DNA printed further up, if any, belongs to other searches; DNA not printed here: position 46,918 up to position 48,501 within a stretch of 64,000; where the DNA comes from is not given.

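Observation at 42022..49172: Uncharacterised biosynthetic gene cluster next to an archaeal-type ValRS: possible aminoacyl-adenylate mimic or gamma-glutamylated, sulfur-containing metabolite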

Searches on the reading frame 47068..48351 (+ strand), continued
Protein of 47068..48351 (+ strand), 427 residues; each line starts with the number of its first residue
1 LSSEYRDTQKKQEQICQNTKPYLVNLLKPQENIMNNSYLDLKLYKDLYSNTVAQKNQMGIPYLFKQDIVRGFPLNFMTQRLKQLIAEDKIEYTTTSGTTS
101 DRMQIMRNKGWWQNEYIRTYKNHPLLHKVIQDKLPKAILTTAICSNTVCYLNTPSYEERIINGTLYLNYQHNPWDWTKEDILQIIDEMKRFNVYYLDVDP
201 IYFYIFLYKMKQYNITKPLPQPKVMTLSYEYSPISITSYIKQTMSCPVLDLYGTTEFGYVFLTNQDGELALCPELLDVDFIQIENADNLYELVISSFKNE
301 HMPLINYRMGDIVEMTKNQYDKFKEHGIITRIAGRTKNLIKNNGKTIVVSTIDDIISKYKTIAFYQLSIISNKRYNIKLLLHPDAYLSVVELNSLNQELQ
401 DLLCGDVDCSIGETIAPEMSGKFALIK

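Call 50: find_related_loci(query=A4, collection=metagenome_contigs, flank=10000)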
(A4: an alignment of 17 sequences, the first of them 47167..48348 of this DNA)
Query A4 (394 aa) in metagenome_contigs; peptide patterns used: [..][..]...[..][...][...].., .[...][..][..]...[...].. (x = any residue, [..] = any of these).
183 stretches matched a pattern; 50 encode a relative of the query (tblastn E <= 1e-3); 50 distinct loci.
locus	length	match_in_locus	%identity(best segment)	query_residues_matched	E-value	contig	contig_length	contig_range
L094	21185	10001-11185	73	1-394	0e+0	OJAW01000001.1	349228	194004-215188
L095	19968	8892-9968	48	29-394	2e-103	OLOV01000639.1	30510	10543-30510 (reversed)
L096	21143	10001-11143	45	7-394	2e-101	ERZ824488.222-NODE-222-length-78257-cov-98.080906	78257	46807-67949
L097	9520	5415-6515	45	22-394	5e-99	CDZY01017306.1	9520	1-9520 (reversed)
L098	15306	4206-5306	44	22-394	6e-99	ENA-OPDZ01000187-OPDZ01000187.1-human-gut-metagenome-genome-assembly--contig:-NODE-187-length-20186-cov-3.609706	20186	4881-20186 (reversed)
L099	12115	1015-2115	44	22-394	3e-98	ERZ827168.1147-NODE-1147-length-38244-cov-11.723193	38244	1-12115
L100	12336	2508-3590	45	29-394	4e-98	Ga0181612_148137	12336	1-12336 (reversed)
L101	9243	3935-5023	43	25-394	3e-97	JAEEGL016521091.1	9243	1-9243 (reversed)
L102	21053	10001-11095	44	22-394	5e-96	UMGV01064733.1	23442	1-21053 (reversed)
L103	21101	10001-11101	44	22-394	4e-95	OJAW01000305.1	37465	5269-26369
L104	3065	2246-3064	48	22-301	2e-85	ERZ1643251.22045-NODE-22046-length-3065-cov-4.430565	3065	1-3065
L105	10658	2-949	42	80-394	7e-78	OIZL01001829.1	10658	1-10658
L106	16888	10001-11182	38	8-394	2e-76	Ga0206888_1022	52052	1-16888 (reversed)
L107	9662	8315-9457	34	3-394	5e-74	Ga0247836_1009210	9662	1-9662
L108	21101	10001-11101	45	22-394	5e-99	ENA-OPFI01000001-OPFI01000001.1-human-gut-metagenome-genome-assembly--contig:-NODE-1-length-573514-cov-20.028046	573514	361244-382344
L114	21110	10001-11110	37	32-394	7e-69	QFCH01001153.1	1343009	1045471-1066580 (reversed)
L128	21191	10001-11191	34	7-394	2e-64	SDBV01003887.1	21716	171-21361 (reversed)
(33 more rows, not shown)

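Call 56: search_protein_families(library=ncbifam, proteins=[L114:4379-6991:+, L114:15129-15632:+, L114:15854-16696:+, L114:3480-4241:+, L128:5646-7091:-, L128:15342-17240:+, L128:17362-18825:+, L106:4721-5962:+, L106:5934-7286:+, L106:12397-13632:-], max_evalue=0.00001)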
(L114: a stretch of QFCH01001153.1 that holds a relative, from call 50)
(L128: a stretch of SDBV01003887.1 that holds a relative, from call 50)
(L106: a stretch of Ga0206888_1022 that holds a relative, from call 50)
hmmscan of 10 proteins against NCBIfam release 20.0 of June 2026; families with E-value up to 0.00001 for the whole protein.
L114:4379-6991:+ (870 aa): 15 families
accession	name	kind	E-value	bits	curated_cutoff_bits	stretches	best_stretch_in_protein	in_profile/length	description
NF004349.1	PRK05729.1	equivalog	0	1049.7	704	1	4-863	2-859/860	valine--tRNA ligase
TIGR00422.1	valS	equivalog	1.6e-271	903.2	612.1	1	4-851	3-863/863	valine--tRNA ligase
NF011492.0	PRK14900.1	equivalog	7.4e-216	719.4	1783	1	5-865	12-891/1044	valine--tRNA ligase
NF009687.0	PRK13208.1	equivalog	3.4e-155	518.3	738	1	3-758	7-765/801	valine--tRNA ligase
TIGR00392.1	ileS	equivalog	8.1e-95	318.7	621.4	2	254-750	313-845/861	isoleucine--tRNA ligase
NF000540.1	alt_ValS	exception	3.4e-85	286.6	900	1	9-755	7-801/827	valine--tRNA ligase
NF008957.0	PRK12300.1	subfamily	6.8e-58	196.4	677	2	5-233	3-241/946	leucine--tRNA ligase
NF040702.1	ileS_w_GNAT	exception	1.9e-52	178.1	1999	2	247-761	488-1025/1100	isoleucine--tRNA ligase, N-acetyltransferase domain-containing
TIGR00396.1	leuS_bact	equivalog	8.7e-50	169.7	548.4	3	6-190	1-170/843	leucine--tRNA ligase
TIGR00395.1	leuS_arch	equivalog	9e-49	166.3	648.5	2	10-233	2-235/938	leucine--tRNA ligase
NF000258.1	MupB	exception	3.6e-43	147.6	1900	2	255-767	299-832/1033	mupirocin-resistant isoleucine--tRNA ligase MupB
NF000257.1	MupA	exception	6.6e-35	120.1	1900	2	258-814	298-882/1024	mupirocin-resistant isoleucine--tRNA ligase MupA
TIGR00398.1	metG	equivalog_domain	3.4e-22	78.9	336.35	2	513-691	312-492/530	methionine--tRNA ligase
NF008900.0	PRK12267.1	equivalog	3.2e-19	68.9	598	1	449-698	222-477/648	methionine--tRNA ligase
NF001100.0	PRK00133.1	equivalog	2.1e-12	46.4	587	1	341-735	174-532/676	methionine--tRNA ligase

L114:15129-15632:+ (167 aa): 0 families

L114:15854-16696:+ (280 aa): 0 families

L114:3480-4241:+ (253 aa): 232 families (the best 25 are shown)
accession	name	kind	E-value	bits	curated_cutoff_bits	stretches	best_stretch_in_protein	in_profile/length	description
NF005075.0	PRK06500.1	equivalog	3.8e-84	282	336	1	6-249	4-246/249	SDR family oxidoreductase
NF004791.0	PRK06138.1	equivalog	1.6e-61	207.8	312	1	7-249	4-249/252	SDR family oxidoreductase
NF052558.1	MBtsdlDhBudC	equivalog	2.2e-56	191.2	270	1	6-249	1-241/250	meso-2,3-butanediol dehydrogenase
NF005559.1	PRK07231.1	subfamily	3.4e-56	190.5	215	1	6-249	2-247/249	glucose 1-dehydrogenase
NF004818.0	PRK06172.1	equivalog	2.3e-53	181.1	336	1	5-250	4-251/253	SDR family oxidoreductase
NF005681.0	PRK07478.1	subfamily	4.3e-53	180.3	267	1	5-249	3-249/254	SDR family oxidoreductase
NF005067.0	PRK06484.1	equivalog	2.3e-52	178.2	713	1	11-248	276-510/524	short chain dehydrogenase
NF004198.0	PRK05653.1-3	equivalog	2.4e-52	177.9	296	1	4-249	3-246/248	3-oxoacyl-ACP reductase FabG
NF009468.0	PRK12826.1-4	equivalog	3.9e-52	177.5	318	1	5-250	4-248/256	SDR family oxidoreductase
NF009466.0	PRK12826.1-2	subfamily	4.1e-52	177.1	222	1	9-250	4-245/248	3-oxoacyl-ACP reductase FabG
NF006366.0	PRK08589.1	equivalog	2.8e-50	171.1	386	1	7-249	5-252/272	SDR family oxidoreductase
TIGR01830.1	3oxo_ACP_reduc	equivalog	3e-50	171.1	297.75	1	11-248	1-237/239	3-oxoacyl-[acyl-carrier-protein] reductase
NF004202.0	PRK05653.2-2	equivalog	5.4e-48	163.8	333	1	5-250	4-248/259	3-oxoacyl-ACP reductase FabG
NF004713.0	PRK06057.1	equivalog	2.4e-47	161.6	404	1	6-248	7-248/257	3-oxoacyl-ACP reductase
NF005309.0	PRK06841.1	subfamily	5.8e-47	160.3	286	1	6-248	13-251/255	GolD/DthD family dehydrogenase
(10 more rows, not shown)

L128:5646-7091:- (481 aa): 4 families
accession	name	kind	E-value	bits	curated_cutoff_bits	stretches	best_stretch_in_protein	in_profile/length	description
TIGR00924.1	yjdL_sub1_fam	subfamily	9e-46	156.9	130.2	1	14-475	14-474/475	oligopeptide:H+ symporter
NF007137.0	PRK09584.1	equivalog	1.7e-39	135.9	728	1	9-479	18-489/500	dipeptide/tripeptide permease DtpA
NF007575.0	PRK10207.1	equivalog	6.4e-37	127.4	856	1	12-479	16-486/489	dipeptide/tripeptide permease DtpB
NF012006.0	PRK15462.1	subfamily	8.9e-26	90.6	623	1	10-425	7-430/493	dipeptide permease DtpD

L128:15342-17240:+ (632 aa): 3 families
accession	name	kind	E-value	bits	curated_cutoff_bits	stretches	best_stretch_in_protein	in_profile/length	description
NF008150.0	PRK10902.1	equivalog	3.7e-12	46.2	215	1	402-551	114-261/271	FKBP-type peptidyl-prolyl cis-trans isomerase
NF053689.1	BamJ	equivalog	3.9e-07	30.5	100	1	399-522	46-169/184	BamJ family beta-barrel-assembly machinery protein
NF008602.0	PRK11570.1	subfamily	1.5e-06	28.3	198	1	419-537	85-204/206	FKBP-type peptidyl-prolyl cis-trans isomerase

L128:17362-18825:+ (487 aa): 0 families

L106:4721-5962:+ (413 aa): 34 families (the best 25 are shown)
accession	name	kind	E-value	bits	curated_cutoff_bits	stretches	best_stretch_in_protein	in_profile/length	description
TIGR00710.1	efflux_Bcr_CflA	subfamily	9.2e-47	160.3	200.9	1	35-400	16-378/385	Bcr/CflA family efflux MFS transporter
NF008654.0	PRK11652.1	equivalog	2.1e-40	138.8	479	1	27-407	12-389/397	multidrug efflux MFS transporter EmrD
NF008314.0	PRK11102.1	equivalog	3.5e-35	122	303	1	36-401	22-391/396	Bcr/CflA family multidrug efflux MFS transporter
NF008270.1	PRK11043.1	equivalog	5.9e-34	117.8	430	1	23-398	5-376/382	purine nucleoside transporter PunC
NF033134.0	cmlA_floR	equivalog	1.6e-30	106.8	450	1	35-400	21-384/388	CmlA/FloR family chloramphenicol efflux MFS transporter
NF053813.1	MFS_TcaB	equivalog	8.6e-30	103.8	475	1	40-404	22-387/396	putative multidrug effflux MFS transporter TcaB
NF007782.0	PRK10473.1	subfamily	2.9e-25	89.2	417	1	41-407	20-382/394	MdtL family multidrug efflux MFS transporter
NF041041.1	FslD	exception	8e-24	84.5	500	1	22-397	8-382/396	rhizoferrin import MFS transporter FslD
NF052292.1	efflux_CraA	equivalog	7.3e-20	71.4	725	1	20-328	12-319/409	chloramphenicol efflux MFS transporter CraA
TIGR00880.1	2_A_01_02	superfamily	8.5e-20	71.3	131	1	67-201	2-141/141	multidrug resistance protein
NF000219.1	FloR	exception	1e-17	64.5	700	1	33-405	23-394/404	chloramphenicol/florfenicol efflux MFS transporter FloR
NF000509.1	efflux_CmlA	exception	1.1e-14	54.6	875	1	36-380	26-365/419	CmlA family chloramphenicol efflux MFS transporter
NF011931.1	PRK15402.1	subfamily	2.3e-14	53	439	1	23-404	9-393/401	MdfA family multidrug efflux MFS transporter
NF012203.0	cmlB1_MFS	exception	6.1e-13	48.7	900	1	35-382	25-371/407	chloramphenicol efflux MFS transporter CmlB1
NF012174.0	tet_MFS_A_B_C_D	equivalog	6.4e-13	48.3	475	1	41-334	19-313/382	Tet(A)/Tet(B)/Tet(C) family tetracycline efflux MFS transporter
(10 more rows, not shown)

L106:5934-7286:+ (450 aa): 4 families
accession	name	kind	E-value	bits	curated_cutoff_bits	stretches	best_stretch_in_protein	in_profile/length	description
TIGR01436.1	glu_cys_lig_pln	equivalog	5.7e-155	516.1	463.15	1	10-443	3-438/446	glutamate--cysteine ligase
TIGR03444.1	EgtA_Cys_ligase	equivalog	7.9e-38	130.3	370.8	1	57-372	35-355/390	ergothioneine biosynthesis glutamate--cysteine ligase EgtA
NF010039.0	PRK13515.1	equivalog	2.6e-08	32.9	371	1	91-252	56-207/378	carboxylate-amine ligase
TIGR02050.1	gshA_cyan_rel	subfamily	1.8e-07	30.9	176.4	1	91-252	46-197/287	YbdK family carboxylate-amine ligase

L106:12397-13632:- (411 aa): 10 families
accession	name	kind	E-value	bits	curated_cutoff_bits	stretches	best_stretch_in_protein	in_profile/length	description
NF005543.0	PRK07206.1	subfamily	6.3e-108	361.1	302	1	2-406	3-410/416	hypothetical protein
NF041595.1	dap_A_syn_DdaF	equivalog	4.1e-73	246.6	840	1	3-408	9-417/424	dapdiamide A synthase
NF002563.0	PRK02186.1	subfamily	5.6e-22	77.8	625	1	59-380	58-368/890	argininosuccinate lyase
NF009402.0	PRK12767.1-1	equivalog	1.5e-13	50.3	218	1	56-328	59-312/329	carbamoyl phosphate synthase-like protein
TIGR00877.1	purD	equivalog_domain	2.4e-09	36.5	288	1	59-212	53-207/425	phosphoribosylamine--glycine ligase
NF053745.1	AAntcapLigBacD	equivalog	1.6e-08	33.4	850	0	240-311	283-355/471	alanine--anticapsin ligase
NF009403.0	PRK12767.1-2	equivalog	4.1e-08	32.8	286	1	17-216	15-204/342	carbamoyl phosphate synthase-like protein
TIGR03909.1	pyrrolys_PylC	equivalog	2.6e-06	26.4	248.3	1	140-313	121-281/374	3-methylornithine--L-lysine ligase PylC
NF009404.0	PRK12767.1-3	equivalog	5.5e-06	25.5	316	1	49-210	48-219/344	carbamoyl phosphate synthase-like protein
NF011169.0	PRK14571.1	equivalog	6.5e-06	25.7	404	0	139-216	121-191/300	D-alanyl-alanine synthetase A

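Call 69: search_protein_families(library=padloc, proteins=[window:47167-48351:+], max_evalue=0.001)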
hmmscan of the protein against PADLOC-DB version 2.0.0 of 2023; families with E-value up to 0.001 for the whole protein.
window:47167-48351:+ (394 aa): 0 families

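Call 70: search_protein_families(library=pfam, proteins=[L128:12407-13072:-, L128:13056-13661:-, L128:4037-5233:+, L128:2462-3340:+, L106:7361-8218:+, L106:14843-15298:+, L106:15325-16023:+, L114:15129-15632:+, L114:15854-16696:+, L091:16095-17288:+], max_evalue=0.01)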
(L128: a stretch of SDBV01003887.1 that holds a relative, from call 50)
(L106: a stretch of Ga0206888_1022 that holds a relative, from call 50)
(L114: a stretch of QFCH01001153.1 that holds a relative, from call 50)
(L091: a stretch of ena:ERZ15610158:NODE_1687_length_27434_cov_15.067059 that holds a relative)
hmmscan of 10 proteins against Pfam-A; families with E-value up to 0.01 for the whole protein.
L128:12407-13072:- (221 aa): 0 families

L128:13056-13661:- (201 aa): 1 family
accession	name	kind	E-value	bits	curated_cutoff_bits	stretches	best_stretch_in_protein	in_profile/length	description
PF24838.2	8xMP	-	0.0026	18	30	1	37-102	19-83/136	Octameric membrane protein family (8xMP)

L128:4037-5233:+ (398 aa): 3 families
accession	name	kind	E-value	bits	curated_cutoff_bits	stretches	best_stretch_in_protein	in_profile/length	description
PF03222.19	Trp_Tyr_perm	-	1.3e-96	324.5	22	1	6-389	3-391/393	Tryptophan/tyrosine permease family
PF13520.12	AA_permease_2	-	1.6e-10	40.9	27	1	10-293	5-296/427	Amino acid permease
PF01490.24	Aa_trans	-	0.00011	21.4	25.6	1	9-391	6-404/410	Transmembrane amino acid transporter protein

L128:2462-3340:+ (292 aa): 0 families

L106:7361-8218:+ (285 aa): 1 family
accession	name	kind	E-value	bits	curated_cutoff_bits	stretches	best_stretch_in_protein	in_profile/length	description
PF00351.26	Biopterin_H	-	5.8e-22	78.6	22.7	2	194-284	201-292/331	Biopterin-dependent aromatic amino acid hydroxylase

L106:14843-15298:+ (151 aa): 8 families
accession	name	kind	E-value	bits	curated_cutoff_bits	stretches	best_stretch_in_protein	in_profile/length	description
PF00583.31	Acetyltransf_1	-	2.6e-14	53.9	20.7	1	40-118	34-116/116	Acetyltransferase (GNAT) family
PF13508.13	Acetyltransf_7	-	1.5e-13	51.4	27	1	44-119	8-83/84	Acetyltransferase (GNAT) domain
PF13673.13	Acetyltransf_10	-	3.4e-09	37.2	23.6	1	42-119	33-108/128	Acetyltransferase (GNAT) domain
PF13420.13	Acetyltransf_4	-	0.00018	22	24.3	1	68-128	80-144/155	Acetyltransferase (GNAT) domain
PF08445.16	FR47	-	0.0011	19.3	22.1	1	68-121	26-80/86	FR47-like protein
PF13302.13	Acetyltransf_3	-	0.0017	19.5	25.4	1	37-118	54-137/138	Acetyltransferase (GNAT) domain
PF14542.12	Acetyltransf_CG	-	0.0018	18.8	30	1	63-97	24-58/80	GCN5-related N-acetyl-transferase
PF17013.11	Acetyltransf_15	-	0.0037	17.1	35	1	43-93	54-106/210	Putative acetyl-transferase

L106:15325-16023:+ (232 aa): 1 family
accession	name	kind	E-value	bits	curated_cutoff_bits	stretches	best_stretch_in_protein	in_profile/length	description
PF04199.19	Cyclase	-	7.7e-39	133.6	23.1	1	9-171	1-142/142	Putative cyclase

L114:15129-15632:+ (167 aa): 1 family
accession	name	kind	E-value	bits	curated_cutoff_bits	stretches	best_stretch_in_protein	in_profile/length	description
PF01613.24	Flavin_Reduct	-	1e-16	61.8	27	1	17-167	4-135/153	Flavin reductase like domain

L114:15854-16696:+ (280 aa): 0 families

L091:16095-17288:+ (397 aa): 1 family
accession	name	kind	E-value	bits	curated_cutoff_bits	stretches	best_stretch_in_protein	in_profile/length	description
PF00501.34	AMP-binding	-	0.00011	21.6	29.9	0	150-264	246-374/384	AMP-binding enzyme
